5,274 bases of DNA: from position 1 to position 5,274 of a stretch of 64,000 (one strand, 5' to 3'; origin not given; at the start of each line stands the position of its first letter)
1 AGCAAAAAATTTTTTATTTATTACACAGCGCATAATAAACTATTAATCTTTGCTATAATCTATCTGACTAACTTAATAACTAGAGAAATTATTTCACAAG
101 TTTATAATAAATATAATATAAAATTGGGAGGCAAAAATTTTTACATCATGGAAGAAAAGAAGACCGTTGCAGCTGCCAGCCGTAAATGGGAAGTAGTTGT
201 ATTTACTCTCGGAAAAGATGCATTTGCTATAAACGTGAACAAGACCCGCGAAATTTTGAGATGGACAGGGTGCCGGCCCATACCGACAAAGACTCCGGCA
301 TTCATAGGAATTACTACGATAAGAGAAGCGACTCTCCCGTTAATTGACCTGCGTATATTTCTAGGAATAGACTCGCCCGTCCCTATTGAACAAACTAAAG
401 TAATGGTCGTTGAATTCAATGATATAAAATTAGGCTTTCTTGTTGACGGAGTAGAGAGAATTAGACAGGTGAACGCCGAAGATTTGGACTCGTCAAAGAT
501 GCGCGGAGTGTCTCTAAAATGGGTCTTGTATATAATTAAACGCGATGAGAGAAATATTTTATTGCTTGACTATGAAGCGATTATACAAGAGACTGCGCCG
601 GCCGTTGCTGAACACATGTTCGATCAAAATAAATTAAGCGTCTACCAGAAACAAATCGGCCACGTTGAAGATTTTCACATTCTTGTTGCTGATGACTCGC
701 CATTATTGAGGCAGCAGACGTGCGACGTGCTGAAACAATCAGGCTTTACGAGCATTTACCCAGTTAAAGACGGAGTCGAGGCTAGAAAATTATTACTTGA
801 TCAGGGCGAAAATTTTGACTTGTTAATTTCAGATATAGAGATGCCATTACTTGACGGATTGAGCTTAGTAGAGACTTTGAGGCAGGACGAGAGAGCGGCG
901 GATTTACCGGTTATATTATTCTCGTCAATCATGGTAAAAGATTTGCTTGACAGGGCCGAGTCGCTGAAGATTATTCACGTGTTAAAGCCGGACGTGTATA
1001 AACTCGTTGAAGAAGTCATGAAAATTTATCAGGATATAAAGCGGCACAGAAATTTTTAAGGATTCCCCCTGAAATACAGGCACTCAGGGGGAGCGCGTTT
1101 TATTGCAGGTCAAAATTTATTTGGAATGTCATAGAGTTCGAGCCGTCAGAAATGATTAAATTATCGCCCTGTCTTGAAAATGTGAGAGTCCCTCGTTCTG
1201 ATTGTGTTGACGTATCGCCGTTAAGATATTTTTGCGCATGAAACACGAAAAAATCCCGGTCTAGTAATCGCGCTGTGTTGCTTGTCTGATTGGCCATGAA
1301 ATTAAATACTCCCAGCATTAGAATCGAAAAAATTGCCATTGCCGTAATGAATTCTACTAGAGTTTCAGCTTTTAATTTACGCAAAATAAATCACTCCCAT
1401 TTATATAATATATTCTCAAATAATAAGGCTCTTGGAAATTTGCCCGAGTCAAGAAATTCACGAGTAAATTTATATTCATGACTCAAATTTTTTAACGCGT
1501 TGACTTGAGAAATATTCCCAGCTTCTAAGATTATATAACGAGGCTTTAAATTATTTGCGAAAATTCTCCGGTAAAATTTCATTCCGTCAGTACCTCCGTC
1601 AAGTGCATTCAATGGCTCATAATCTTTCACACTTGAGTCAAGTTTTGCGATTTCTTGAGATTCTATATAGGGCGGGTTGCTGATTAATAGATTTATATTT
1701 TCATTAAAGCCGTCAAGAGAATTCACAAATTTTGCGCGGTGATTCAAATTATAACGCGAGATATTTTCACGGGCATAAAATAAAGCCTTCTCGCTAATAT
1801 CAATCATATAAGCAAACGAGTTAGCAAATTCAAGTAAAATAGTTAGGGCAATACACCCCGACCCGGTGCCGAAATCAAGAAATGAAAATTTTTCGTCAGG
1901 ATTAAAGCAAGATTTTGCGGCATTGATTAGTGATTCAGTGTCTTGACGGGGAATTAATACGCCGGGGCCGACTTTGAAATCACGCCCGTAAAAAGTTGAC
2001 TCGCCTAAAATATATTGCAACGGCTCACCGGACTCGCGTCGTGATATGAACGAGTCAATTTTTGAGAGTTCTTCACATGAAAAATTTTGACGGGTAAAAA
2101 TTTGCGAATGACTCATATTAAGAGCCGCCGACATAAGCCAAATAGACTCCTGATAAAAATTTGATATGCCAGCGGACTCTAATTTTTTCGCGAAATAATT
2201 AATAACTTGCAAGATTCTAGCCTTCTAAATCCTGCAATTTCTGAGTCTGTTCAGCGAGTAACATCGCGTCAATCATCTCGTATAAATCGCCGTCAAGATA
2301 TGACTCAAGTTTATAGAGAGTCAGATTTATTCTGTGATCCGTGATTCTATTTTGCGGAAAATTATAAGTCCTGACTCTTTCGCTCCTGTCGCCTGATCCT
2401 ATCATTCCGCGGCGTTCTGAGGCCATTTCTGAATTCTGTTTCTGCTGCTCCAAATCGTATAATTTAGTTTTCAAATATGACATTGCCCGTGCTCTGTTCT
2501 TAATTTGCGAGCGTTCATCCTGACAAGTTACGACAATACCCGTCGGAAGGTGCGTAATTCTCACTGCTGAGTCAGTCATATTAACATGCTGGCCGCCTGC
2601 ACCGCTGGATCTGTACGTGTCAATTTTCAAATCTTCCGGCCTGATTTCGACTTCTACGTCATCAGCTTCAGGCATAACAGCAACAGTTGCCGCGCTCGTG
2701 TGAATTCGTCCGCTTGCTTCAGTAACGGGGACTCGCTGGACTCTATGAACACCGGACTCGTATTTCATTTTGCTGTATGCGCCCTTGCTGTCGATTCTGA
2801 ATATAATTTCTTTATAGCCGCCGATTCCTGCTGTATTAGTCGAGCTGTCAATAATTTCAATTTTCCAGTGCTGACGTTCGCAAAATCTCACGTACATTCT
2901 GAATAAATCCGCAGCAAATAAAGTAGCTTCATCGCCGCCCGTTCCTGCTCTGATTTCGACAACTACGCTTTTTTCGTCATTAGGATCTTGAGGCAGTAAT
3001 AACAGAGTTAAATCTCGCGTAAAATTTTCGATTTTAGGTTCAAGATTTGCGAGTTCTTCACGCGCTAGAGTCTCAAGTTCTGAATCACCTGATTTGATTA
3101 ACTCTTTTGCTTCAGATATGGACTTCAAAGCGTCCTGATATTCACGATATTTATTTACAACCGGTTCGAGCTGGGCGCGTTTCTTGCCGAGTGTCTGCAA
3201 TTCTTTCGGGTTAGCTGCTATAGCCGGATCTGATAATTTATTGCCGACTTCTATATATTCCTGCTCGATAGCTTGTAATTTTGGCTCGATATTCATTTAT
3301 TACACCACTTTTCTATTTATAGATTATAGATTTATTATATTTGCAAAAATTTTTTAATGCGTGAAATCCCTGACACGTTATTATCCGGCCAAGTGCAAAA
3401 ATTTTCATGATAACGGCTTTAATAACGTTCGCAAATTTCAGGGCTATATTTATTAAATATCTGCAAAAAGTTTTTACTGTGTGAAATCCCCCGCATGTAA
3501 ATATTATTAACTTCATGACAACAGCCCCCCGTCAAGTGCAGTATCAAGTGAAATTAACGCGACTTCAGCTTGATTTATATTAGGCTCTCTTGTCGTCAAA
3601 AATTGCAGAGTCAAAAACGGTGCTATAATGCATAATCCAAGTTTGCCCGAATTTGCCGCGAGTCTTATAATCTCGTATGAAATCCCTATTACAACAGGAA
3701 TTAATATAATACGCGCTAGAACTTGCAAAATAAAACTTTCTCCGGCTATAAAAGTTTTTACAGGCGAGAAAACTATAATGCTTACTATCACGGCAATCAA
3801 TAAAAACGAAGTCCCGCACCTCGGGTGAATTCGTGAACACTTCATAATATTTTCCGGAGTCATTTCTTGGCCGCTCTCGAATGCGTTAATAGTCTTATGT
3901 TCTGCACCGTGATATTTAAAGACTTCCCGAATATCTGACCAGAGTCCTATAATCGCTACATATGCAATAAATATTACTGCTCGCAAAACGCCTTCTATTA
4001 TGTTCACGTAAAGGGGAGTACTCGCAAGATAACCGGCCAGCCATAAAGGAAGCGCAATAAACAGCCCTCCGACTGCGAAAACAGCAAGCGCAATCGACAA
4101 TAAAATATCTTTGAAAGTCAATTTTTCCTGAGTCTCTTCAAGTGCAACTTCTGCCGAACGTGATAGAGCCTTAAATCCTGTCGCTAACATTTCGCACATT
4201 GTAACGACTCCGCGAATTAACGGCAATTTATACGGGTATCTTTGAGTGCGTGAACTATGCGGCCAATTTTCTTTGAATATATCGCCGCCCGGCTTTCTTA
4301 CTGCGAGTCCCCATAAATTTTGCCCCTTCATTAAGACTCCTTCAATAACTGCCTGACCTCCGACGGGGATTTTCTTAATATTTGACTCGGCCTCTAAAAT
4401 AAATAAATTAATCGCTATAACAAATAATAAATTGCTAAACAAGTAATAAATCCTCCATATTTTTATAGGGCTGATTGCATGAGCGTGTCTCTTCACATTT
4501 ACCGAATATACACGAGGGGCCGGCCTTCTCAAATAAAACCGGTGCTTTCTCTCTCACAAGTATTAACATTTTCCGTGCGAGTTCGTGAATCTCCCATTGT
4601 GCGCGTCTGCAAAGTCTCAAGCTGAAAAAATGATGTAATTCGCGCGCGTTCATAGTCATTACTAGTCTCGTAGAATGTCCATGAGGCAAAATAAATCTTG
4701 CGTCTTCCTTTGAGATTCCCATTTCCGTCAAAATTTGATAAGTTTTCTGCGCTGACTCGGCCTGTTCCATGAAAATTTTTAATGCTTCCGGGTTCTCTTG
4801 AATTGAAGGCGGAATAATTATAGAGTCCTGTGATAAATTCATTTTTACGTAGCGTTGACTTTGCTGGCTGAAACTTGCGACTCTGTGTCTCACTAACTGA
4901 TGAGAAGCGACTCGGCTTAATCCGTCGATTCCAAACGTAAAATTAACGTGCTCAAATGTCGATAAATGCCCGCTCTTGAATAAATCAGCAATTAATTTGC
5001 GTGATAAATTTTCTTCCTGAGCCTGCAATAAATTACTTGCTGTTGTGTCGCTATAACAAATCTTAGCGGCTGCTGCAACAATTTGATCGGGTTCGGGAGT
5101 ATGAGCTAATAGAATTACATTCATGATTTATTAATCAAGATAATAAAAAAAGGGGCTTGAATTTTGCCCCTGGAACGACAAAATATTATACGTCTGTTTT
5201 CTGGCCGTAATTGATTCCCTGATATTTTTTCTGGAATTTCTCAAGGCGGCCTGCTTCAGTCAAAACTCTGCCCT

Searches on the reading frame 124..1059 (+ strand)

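Call 44: search_protein_families(library=pfam, proteins=[window:124-1059:+], max_evalue=0.00001)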
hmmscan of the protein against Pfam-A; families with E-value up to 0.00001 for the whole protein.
window:124-1059:+ (311 aa): 2 families
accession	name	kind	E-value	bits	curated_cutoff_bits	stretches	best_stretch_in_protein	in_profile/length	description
PF01584.24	CheW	-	1.2e-29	103.1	23.5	1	23-156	1-136/138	CheW-like domain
PF00072.30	Response_reg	-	9.4e-15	55.2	30.2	1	186-279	1-89/111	Response regulator receiver domain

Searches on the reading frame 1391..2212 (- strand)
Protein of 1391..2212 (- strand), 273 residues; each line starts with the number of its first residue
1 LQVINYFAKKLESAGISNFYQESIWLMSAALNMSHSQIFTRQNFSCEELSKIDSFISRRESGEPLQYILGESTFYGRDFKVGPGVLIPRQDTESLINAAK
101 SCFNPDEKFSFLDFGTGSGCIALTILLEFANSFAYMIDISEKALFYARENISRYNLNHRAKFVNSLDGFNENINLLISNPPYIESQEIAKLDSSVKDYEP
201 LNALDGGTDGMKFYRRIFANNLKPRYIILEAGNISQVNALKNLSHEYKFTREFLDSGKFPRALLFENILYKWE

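Call 44: search_protein_families(library=pfam, proteins=[window:1391-2212:-], max_evalue=0.00001)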
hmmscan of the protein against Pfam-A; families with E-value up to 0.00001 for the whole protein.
window:1391-2212:- (273 aa): 3 families
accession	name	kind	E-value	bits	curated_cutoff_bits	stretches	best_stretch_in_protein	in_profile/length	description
PF17827.6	PrmC_N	-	1.2e-13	51.9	23.4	1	2-70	1-71/71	PrmC N-terminal domain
PF05175.20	MTS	-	1.1e-10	41.9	23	1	105-188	29-114/170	Methyltransferase small domain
PF06325.19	PrmA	-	1.3e-06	28.6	22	1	103-179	159-233/296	Ribosomal protein L11 methyltransferase (PrmA)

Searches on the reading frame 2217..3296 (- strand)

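Call 44: search_protein_families(library=pfam, proteins=[window:2217-3296:-], max_evalue=0.00001)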
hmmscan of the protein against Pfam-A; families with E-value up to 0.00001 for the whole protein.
window:2217-3296:- (359 aa): 2 families
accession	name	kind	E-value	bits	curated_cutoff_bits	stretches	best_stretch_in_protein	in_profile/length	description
PF03462.23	PCRF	-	3.1e-75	252.7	24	1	10-205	1-194/194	PCRF domain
PF00472.26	RF-1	-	1.9e-45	154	35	1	212-322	1-116/116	RF-1 domain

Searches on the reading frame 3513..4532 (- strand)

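Call 17: search_protein_families(library=pfam, proteins=[window:3513-4532:-], max_evalue=0.001)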
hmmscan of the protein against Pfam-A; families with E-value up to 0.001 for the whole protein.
window:3513-4532:- (339 aa): 1 family
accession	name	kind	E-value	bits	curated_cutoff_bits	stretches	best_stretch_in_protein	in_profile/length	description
PF07136.16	DUF1385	-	1.9e-75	253.5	22.1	1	103-333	1-225/227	Protein of unknown function (DUF1385)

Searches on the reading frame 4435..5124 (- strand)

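Call 44: search_protein_families(library=pfam, proteins=[window:4435-5124:-], max_evalue=0.00001)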
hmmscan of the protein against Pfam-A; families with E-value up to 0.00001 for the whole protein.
window:4435-5124:- (229 aa): 1 family
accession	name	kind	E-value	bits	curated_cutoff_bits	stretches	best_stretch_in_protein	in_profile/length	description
PF02511.20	Thy1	-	5.9e-71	238.6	24.8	1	5-196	2-191/191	Thymidylate synthase complementing protein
